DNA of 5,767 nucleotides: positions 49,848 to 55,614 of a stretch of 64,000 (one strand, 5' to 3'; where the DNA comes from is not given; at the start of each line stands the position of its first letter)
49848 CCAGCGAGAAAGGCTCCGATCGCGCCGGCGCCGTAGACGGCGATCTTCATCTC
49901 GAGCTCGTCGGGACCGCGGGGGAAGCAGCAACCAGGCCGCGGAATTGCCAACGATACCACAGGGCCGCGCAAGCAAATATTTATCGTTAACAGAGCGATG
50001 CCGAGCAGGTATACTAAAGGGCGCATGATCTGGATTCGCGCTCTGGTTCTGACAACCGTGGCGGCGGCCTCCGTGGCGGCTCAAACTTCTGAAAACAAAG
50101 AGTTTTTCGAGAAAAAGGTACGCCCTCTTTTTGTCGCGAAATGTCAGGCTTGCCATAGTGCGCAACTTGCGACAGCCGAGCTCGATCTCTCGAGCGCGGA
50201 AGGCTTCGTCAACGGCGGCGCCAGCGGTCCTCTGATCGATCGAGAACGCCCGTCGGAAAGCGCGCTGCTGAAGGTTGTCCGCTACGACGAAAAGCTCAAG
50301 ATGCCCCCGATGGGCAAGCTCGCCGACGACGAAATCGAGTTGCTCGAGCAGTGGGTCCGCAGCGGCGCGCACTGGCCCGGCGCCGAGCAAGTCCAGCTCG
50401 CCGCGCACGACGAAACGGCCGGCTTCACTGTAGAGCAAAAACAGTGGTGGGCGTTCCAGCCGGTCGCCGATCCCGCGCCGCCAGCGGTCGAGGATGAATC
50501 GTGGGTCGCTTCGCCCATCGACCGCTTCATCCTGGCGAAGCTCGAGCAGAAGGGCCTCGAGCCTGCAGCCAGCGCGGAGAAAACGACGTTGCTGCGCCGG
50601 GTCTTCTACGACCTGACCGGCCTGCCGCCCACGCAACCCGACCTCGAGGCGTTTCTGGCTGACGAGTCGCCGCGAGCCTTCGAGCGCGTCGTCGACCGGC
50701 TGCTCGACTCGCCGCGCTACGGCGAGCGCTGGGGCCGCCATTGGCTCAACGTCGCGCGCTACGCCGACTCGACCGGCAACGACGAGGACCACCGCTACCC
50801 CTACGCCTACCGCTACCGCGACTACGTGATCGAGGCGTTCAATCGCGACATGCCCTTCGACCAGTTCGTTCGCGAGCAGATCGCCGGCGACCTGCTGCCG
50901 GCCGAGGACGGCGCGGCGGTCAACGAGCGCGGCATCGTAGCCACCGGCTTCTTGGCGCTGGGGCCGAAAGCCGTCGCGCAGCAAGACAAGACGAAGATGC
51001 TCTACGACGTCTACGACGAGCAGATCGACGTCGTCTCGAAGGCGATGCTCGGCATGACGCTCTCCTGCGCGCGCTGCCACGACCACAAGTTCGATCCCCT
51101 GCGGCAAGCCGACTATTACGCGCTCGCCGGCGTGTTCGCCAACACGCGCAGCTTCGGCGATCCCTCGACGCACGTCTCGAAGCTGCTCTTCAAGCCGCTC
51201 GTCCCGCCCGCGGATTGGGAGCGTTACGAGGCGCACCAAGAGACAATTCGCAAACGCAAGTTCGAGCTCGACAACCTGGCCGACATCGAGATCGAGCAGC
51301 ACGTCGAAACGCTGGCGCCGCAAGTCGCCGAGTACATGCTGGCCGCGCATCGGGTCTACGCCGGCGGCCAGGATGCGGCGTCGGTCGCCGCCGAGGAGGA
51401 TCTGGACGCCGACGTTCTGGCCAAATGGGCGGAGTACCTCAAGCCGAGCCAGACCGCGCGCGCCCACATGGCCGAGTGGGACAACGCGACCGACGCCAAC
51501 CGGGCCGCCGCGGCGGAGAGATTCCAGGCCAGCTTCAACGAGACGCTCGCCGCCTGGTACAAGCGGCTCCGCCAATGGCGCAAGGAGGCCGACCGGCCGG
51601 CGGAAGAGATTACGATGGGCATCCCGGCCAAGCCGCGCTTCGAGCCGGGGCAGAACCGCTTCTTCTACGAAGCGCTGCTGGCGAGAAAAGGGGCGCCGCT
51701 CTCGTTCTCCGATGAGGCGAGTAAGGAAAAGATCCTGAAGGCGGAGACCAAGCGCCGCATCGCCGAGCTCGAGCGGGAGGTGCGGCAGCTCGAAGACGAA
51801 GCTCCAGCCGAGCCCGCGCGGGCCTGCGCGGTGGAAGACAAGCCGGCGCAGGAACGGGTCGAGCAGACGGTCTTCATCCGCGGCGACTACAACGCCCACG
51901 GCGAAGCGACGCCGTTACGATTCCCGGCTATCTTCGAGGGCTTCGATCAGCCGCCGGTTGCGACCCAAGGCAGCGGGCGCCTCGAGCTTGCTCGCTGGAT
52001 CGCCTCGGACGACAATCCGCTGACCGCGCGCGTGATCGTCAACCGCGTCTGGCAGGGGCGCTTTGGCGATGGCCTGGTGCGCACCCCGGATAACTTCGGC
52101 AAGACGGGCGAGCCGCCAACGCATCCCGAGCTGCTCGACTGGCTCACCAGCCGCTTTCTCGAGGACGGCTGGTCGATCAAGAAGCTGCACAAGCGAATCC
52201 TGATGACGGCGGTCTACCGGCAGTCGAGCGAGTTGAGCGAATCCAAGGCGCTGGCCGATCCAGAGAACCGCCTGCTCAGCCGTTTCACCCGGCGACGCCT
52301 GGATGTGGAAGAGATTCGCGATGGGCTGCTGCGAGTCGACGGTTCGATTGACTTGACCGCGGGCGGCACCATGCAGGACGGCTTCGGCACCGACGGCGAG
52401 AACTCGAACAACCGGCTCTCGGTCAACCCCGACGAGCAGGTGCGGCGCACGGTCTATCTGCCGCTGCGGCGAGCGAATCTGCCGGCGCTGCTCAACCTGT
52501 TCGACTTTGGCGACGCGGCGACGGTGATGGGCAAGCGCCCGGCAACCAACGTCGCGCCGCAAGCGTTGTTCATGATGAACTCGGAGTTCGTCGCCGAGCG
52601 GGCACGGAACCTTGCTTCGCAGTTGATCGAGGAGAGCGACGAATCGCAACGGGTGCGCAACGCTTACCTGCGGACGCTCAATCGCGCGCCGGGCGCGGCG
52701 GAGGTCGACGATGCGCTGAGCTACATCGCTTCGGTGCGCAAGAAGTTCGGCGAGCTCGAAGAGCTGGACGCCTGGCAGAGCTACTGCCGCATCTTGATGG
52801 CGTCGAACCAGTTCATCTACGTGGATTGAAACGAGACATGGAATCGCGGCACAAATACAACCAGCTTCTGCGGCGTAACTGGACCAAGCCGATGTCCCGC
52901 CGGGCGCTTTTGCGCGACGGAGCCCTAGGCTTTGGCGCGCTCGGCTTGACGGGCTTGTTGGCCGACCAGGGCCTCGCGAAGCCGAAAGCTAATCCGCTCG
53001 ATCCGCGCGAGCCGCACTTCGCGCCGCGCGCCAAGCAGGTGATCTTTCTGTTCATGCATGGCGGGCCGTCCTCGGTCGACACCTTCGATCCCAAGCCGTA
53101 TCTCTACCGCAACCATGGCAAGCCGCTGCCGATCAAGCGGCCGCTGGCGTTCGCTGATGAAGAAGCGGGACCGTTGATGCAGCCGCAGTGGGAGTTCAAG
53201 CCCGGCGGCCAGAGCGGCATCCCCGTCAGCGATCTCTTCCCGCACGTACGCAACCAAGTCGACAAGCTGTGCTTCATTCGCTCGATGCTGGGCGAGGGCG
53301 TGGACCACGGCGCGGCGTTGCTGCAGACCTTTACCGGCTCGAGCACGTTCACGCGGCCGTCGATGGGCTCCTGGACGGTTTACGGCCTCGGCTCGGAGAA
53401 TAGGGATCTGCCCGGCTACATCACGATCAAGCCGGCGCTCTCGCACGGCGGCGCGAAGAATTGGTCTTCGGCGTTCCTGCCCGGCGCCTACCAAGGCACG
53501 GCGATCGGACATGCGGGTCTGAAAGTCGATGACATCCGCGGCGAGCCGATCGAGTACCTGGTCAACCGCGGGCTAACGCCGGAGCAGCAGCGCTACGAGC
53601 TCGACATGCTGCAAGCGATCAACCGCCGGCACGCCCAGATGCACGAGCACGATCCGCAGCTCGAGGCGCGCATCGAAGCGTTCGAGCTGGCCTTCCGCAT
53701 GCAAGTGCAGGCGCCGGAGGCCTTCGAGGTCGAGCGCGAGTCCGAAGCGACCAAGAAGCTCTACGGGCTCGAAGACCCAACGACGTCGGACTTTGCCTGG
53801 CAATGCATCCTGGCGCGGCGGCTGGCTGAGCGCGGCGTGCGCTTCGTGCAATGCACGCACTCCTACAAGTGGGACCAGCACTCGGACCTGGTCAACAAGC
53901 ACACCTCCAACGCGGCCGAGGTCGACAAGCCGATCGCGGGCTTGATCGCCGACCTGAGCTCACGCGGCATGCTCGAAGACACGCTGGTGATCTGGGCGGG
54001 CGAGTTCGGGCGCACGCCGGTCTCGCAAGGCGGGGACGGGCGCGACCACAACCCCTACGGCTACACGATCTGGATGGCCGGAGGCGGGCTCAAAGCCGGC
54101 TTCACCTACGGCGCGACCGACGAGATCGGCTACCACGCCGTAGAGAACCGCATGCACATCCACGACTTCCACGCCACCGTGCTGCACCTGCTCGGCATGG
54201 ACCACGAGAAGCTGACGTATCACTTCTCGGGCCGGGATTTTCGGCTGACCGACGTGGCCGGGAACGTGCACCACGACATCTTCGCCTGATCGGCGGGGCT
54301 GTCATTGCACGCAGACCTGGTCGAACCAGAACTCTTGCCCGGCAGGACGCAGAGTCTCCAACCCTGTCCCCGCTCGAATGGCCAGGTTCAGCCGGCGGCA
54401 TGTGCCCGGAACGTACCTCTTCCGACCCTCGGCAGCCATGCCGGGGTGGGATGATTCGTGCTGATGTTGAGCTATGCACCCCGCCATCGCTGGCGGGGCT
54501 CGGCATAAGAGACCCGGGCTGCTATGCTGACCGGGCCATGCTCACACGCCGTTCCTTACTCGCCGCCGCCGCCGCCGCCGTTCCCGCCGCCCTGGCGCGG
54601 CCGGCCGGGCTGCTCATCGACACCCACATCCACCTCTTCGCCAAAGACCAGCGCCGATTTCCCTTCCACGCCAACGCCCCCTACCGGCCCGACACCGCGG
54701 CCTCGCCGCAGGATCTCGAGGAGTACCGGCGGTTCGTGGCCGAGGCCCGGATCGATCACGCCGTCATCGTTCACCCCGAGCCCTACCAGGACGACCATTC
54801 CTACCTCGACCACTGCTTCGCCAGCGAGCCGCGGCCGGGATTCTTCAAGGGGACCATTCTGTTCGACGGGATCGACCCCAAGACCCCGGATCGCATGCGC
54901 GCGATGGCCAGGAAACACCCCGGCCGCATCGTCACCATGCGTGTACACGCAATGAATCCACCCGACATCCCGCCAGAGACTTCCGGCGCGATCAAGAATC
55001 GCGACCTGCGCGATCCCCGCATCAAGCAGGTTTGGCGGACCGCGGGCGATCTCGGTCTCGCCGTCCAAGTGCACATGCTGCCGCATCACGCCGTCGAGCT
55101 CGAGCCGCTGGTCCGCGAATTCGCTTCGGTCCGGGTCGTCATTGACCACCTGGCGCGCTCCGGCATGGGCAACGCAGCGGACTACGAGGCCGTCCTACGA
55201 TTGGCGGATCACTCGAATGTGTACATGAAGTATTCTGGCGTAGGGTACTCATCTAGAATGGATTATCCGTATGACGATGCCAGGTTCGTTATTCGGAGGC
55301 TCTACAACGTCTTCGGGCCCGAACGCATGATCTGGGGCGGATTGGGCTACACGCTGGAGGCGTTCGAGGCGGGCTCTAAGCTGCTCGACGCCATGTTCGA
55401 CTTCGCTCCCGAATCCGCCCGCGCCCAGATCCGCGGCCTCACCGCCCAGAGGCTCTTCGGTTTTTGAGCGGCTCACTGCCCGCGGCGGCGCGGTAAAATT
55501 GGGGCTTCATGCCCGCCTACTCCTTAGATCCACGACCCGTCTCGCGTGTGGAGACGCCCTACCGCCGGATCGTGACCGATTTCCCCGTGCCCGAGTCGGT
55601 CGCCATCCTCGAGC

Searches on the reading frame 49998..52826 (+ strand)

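Call 69: search_protein_families(library=pfam, proteins=[window:49998-52826:+], max_evalue=0.0001)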
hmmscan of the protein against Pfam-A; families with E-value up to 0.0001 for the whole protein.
window:49998-52826:+ (943 aa): 4 families
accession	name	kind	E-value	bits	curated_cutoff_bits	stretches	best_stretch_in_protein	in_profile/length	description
PF07587.16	PSD1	-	9.7e-86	287.6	28.5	1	660-909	1-243/244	Protein of unknown function (DUF1553)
PF07583.16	PSCyt2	-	9.5e-85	284.2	29.8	1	173-384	1-208/209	Protein of unknown function (DUF1549)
PF07635.16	PSCyt1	-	4.8e-09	37.1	22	1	49-105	1-58/59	Planctomycete cytochrome C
PF13442.11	Cytochrome_CBB3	-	6.7e-06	26.8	27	0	42-119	7-67/68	Cytochrome C oxidase, cbb3-type, subunit III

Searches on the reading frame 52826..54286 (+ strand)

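Call 69: search_protein_families(library=pfam, proteins=[window:52826-54286:+], max_evalue=0.0001)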
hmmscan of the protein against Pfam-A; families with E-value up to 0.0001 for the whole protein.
window:52826-54286:+ (487 aa): 1 family
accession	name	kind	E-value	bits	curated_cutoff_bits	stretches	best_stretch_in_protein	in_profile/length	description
PF07394.17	DUF1501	-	1.8e-147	492.1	27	1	69-486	1-390/390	Protein of unknown function (DUF1501)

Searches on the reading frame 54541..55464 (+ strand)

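Call 69: search_protein_families(library=pfam, proteins=[window:54541-55464:+], max_evalue=0.0001)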
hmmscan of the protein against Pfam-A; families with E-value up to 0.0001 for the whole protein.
window:54541-55464:+ (308 aa): 1 family
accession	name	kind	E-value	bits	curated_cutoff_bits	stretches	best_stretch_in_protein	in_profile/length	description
PF04909.20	Amidohydro_2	-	7.8e-28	98.5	26.4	1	26-308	1-289/289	Amidohydrolase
